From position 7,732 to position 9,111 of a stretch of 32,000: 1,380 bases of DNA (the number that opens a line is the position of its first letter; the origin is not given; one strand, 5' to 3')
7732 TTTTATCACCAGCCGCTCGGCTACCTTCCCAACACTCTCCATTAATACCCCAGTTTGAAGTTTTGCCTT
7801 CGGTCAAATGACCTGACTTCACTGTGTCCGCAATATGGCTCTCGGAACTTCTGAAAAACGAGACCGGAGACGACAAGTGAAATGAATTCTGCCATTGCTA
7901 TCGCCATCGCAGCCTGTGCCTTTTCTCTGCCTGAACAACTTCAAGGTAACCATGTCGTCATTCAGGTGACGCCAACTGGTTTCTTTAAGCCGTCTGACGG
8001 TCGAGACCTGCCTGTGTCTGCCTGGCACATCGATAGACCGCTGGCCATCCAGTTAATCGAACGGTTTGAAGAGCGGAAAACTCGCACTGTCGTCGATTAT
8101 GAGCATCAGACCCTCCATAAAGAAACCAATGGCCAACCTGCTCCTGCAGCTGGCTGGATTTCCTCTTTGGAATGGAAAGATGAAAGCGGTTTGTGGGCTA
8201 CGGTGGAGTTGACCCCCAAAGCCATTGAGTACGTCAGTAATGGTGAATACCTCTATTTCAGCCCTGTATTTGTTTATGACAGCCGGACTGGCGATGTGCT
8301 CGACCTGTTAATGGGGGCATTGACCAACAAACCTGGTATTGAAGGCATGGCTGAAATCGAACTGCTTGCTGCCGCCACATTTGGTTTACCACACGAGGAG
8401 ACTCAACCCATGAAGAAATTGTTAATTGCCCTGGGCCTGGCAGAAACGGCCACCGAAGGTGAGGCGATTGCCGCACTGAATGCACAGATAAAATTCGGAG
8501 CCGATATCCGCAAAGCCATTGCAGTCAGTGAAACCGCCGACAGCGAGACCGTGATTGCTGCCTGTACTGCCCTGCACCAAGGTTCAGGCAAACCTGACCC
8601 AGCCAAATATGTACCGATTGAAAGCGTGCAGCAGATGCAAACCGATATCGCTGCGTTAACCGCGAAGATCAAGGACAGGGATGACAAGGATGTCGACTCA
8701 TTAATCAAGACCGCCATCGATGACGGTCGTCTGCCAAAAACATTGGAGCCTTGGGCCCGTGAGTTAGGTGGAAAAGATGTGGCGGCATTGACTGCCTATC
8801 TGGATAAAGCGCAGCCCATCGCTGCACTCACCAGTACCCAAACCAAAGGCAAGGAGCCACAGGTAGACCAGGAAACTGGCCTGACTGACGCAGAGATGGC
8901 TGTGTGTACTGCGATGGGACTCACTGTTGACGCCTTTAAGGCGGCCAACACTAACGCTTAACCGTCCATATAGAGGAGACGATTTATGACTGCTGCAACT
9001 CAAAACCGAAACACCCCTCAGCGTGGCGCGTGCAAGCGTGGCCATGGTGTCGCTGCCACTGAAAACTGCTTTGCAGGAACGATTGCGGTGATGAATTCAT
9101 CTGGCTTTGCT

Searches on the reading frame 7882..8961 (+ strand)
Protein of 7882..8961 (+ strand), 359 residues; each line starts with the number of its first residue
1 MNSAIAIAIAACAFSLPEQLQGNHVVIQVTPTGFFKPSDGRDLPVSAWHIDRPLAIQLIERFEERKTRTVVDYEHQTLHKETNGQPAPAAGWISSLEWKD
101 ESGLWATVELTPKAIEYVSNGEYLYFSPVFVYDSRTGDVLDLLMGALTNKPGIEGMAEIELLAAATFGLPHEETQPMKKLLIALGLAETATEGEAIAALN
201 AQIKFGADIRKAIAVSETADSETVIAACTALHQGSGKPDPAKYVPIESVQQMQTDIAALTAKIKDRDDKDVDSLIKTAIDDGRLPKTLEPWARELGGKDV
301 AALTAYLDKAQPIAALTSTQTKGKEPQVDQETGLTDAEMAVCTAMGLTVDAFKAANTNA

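Call 66: search_protein_families(library=phrogs, proteins=[window:7882-8961:+], max_evalue=0.001)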
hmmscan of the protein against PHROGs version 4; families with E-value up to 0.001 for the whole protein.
window:7882-8961:+ (359 aa): 6 families
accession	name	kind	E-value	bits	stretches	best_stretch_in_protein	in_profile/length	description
phrog_328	-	head and packaging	1.9e-106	357.5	1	7-356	5-335/339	head maturation protease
phrog_13230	-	unknown function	3.5e-16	60.2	1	25-132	22-118/138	-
phrog_3894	-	head and packaging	6.6e-07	29.9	1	176-332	275-442/458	head maturation protease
phrog_2976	-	head and packaging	0.00056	20.7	1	182-328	238-375/394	head maturation protease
phrog_15607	-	unknown function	0.00059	20.9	0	180-352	7-156/167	-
phrog_11321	-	unknown function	0.00086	19.8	0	209-325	179-281/327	-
